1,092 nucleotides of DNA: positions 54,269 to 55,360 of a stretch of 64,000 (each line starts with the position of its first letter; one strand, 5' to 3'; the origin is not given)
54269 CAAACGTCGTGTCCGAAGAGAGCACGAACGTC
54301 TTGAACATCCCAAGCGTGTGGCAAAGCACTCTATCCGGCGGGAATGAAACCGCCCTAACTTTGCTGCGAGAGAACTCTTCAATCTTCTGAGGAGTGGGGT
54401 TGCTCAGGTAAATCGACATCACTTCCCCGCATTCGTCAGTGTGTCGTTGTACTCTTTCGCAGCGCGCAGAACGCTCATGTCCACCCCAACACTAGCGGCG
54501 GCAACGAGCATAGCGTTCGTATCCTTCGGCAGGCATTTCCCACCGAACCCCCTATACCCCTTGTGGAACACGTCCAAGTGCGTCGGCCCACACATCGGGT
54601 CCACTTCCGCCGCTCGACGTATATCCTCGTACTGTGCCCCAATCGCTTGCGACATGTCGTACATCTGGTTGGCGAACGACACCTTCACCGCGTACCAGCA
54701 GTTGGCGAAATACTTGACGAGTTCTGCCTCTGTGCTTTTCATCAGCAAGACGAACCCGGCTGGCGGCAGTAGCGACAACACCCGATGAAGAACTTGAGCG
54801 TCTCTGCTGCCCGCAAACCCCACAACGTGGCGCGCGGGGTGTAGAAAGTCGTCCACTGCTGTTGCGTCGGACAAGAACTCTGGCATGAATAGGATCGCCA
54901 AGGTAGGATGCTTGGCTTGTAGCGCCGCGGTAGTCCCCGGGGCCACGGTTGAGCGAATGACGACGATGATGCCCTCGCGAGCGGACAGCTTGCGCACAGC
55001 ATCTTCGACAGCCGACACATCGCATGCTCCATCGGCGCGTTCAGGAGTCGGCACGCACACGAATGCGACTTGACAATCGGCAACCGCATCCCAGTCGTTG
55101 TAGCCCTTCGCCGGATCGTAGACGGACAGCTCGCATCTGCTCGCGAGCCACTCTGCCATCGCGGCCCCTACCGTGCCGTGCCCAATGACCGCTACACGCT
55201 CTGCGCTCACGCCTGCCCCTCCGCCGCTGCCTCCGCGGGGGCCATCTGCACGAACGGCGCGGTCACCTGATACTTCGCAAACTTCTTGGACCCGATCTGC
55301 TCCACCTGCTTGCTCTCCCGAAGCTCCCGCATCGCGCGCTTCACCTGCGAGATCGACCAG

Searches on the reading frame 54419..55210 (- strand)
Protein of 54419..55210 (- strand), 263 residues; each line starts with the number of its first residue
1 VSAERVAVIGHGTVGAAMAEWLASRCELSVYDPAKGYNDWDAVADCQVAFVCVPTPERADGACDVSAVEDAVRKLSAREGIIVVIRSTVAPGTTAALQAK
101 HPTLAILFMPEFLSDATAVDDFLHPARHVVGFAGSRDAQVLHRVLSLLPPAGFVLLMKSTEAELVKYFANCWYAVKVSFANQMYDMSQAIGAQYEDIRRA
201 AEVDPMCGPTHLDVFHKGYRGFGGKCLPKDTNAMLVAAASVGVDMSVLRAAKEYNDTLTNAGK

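Call 73: search_protein_families(library=pfam, proteins=[window:54419-55210:-], max_evalue=0.01)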
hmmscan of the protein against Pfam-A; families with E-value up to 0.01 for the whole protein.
window:54419-55210:- (263 aa): 2 families
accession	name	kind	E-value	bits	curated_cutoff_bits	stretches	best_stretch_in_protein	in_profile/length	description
PF00984.24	UDPG_MGDP_dh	-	4.8e-23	81.5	25.4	1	161-256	2-93/94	UDP-glucose/GDP-mannose dehydrogenase family, central domain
PF03721.20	UDPG_MGDP_dh_N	-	3.3e-21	76.2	27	1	42-142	73-185/187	UDP-glucose/GDP-mannose dehydrogenase family, NAD binding domain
